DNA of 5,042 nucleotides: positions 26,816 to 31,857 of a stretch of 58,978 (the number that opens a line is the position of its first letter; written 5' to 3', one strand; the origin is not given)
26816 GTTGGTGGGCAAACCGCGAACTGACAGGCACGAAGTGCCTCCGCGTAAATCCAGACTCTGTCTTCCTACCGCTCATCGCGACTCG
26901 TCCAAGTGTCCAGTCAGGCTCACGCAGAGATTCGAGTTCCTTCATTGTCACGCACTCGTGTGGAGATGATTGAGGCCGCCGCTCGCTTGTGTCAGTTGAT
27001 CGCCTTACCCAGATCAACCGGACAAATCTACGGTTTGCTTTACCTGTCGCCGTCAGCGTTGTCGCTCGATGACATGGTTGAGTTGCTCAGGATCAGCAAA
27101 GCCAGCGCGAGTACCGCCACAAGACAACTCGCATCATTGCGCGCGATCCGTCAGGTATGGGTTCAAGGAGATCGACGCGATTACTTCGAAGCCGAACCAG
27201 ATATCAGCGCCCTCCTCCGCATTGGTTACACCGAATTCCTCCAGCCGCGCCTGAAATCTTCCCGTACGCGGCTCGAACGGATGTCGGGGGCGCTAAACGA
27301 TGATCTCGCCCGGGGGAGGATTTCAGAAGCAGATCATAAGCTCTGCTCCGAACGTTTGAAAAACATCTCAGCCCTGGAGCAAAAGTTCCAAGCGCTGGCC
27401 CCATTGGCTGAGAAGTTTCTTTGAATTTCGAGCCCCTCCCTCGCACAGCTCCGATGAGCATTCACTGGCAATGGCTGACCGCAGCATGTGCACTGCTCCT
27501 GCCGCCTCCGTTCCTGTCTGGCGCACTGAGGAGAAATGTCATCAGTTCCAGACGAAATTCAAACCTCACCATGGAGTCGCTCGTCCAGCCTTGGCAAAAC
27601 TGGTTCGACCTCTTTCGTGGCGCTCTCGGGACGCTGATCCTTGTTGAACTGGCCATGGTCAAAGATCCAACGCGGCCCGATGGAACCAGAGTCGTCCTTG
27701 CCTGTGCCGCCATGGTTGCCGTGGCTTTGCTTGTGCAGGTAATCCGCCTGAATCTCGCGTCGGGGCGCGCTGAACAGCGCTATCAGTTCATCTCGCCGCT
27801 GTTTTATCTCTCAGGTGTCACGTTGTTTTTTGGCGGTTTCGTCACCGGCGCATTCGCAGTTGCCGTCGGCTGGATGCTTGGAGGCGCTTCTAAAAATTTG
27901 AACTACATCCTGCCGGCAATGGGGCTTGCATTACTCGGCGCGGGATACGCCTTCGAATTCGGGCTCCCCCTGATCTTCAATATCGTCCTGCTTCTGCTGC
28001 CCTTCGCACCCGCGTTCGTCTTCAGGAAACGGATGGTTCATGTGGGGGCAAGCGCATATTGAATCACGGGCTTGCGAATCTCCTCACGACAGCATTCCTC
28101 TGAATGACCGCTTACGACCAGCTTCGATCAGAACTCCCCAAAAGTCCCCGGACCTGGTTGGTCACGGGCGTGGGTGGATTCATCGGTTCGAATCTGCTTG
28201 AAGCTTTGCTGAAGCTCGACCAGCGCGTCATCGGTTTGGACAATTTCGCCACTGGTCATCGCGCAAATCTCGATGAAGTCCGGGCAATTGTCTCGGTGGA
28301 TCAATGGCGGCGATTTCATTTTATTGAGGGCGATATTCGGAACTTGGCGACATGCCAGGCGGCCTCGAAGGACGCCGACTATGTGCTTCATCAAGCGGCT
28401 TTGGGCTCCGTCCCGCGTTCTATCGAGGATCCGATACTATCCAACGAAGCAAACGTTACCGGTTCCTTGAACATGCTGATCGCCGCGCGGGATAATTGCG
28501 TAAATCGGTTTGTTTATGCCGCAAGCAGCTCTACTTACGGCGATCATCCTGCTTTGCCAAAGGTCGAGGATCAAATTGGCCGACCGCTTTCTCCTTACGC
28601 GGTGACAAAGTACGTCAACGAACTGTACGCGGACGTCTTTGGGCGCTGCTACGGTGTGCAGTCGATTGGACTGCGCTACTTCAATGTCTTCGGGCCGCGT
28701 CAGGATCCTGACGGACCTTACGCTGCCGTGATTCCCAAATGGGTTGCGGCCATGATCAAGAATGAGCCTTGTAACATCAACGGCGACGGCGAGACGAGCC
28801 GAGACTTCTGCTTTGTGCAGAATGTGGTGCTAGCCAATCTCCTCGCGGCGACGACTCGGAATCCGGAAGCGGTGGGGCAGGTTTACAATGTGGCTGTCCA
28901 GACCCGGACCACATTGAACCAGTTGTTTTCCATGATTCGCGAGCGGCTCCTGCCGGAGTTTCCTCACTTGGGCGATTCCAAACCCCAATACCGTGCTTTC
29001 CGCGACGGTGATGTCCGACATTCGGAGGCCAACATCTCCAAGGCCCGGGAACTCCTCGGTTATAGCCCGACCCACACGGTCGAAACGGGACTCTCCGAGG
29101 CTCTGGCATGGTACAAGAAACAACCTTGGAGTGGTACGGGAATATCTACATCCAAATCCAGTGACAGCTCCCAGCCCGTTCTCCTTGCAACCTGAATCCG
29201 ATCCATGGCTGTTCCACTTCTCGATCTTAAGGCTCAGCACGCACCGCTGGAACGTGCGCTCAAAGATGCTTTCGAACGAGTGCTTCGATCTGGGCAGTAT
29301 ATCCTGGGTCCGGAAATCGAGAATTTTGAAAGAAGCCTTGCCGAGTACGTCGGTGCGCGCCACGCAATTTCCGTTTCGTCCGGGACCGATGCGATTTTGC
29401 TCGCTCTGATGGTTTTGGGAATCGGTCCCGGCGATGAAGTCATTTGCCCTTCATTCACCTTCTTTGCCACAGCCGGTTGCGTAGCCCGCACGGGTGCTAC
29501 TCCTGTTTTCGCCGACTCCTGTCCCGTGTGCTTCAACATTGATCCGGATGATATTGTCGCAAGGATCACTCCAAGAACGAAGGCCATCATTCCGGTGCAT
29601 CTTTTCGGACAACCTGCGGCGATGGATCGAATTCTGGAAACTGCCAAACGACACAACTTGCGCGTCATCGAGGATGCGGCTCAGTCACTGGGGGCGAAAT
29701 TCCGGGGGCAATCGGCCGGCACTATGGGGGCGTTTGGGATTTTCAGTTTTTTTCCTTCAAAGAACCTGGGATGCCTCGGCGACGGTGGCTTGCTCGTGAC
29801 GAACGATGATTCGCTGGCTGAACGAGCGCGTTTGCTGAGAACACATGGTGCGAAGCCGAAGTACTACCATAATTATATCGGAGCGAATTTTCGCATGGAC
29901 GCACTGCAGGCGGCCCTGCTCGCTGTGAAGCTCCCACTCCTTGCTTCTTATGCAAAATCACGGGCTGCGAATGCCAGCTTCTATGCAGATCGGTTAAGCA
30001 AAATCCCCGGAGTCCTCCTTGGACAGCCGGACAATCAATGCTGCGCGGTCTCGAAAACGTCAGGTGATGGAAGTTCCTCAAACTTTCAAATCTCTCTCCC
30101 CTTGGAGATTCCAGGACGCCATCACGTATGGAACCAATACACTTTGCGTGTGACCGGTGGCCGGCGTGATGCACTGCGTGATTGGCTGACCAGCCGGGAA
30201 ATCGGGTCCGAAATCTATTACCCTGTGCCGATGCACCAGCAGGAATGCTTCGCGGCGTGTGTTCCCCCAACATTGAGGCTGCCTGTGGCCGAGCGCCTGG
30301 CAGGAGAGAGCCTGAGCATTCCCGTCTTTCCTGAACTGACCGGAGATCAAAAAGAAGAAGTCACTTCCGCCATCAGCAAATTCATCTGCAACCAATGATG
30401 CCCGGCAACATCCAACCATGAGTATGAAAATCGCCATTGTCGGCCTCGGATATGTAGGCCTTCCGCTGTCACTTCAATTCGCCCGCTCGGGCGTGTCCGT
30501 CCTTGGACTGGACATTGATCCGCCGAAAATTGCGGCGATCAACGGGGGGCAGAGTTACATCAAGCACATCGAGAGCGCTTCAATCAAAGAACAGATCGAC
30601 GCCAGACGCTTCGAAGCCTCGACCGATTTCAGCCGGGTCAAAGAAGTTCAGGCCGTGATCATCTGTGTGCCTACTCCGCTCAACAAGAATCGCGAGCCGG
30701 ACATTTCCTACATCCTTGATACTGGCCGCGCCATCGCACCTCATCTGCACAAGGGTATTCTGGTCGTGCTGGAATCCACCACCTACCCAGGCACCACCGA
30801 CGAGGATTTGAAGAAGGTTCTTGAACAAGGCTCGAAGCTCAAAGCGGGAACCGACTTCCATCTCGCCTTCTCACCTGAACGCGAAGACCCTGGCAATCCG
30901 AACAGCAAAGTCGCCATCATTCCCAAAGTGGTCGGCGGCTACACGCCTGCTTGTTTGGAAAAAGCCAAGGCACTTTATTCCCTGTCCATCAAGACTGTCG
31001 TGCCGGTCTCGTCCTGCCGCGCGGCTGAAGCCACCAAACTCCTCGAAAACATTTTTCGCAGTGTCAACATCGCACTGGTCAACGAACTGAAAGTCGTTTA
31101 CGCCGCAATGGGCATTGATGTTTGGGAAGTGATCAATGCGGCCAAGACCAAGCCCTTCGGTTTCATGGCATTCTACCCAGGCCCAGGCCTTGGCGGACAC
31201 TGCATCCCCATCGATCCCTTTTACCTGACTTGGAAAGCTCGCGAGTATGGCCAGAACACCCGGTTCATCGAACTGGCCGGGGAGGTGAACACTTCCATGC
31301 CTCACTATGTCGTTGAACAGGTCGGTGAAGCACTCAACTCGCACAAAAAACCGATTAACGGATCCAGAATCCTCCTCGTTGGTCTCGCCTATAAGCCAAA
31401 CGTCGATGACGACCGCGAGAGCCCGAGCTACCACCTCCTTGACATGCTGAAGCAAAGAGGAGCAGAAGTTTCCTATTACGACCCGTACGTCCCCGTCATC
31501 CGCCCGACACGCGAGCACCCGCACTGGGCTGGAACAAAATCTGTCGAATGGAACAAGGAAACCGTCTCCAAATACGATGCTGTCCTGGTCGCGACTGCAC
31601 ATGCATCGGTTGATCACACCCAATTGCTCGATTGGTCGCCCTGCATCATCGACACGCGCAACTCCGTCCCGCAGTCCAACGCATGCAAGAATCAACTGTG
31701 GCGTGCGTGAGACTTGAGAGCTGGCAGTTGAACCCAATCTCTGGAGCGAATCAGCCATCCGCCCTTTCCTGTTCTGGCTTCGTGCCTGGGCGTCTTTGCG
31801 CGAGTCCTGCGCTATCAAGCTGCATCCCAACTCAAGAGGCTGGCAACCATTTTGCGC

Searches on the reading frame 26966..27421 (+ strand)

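Call 74: search_protein_families(library=pfam, proteins=[window:26966-27421:+], max_evalue=0.1)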
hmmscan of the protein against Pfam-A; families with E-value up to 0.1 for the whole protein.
window:26966-27421:+ (152 aa): 1 family
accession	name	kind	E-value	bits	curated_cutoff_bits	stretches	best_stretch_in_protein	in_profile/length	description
PF12802.13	MarR_2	-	0.0059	17.2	27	1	24-71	11-60/61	MarR family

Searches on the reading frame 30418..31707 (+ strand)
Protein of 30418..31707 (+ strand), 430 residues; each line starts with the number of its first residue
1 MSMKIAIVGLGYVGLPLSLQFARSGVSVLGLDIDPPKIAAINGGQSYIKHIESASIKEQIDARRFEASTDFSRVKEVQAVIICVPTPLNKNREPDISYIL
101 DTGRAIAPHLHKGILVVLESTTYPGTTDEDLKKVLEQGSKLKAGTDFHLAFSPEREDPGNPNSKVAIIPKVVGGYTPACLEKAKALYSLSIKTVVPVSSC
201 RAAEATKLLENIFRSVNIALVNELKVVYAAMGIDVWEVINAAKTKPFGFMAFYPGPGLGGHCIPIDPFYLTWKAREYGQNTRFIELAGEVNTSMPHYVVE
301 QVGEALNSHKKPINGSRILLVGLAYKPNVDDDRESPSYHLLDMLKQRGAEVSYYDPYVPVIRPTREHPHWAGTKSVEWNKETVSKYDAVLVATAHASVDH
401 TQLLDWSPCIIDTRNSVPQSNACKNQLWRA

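Call 23: find_encoding_contigs(protein=window:30418-31707:+, flank=10000, max_places=1)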
Protein window:30418-31707:+ (430 aa): 10 contigs read that carry it; 1 place shown.
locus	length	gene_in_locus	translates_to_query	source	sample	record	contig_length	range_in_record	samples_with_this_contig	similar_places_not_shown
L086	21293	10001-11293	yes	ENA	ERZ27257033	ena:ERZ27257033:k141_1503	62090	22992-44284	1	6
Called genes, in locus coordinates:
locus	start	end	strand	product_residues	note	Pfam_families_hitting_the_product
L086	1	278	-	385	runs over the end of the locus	PF00589:Phage_integrase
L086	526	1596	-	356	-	PF05343:Peptidase_M42, PF02127:Peptidase_M18 (faint), PF01546:Peptidase_M20, PF04389:Peptidase_M28 (weak)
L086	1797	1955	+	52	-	-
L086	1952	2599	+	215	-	-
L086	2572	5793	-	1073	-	PF07635:PSCyt1, PF07583:PSCyt2, PF13385:Laminin_G_3, PF07587:PSD1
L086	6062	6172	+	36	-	-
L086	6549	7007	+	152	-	-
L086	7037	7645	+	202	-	-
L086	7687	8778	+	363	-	PF01073:3Beta_HSD, PF01370:Epimerase, PF02719:Polysacc_synt_2, PF07993:NAD_binding_4 (faint), PF16363:GDP_Man_Dehyd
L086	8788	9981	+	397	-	PF00155:Aminotran_1_2 (weak), PF01041:DegT_DnrJ_EryC1, PF01212:Beta_elim_lyase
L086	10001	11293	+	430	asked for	PF03446:NAD_binding_2 (weak), PF03721:UDPG_MGDP_dh_N, PF00984:UDPG_MGDP_dh, PF03720:UDPG_MGDP_dh_C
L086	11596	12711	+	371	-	PF04326:SLFN_AlbA_2, PF13749:HATPase_c_4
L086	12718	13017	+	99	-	PF01909:NTP_transf_2, PF18765:Polbeta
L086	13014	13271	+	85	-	PF08780:NTase_sub_bind (weak)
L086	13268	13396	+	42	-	-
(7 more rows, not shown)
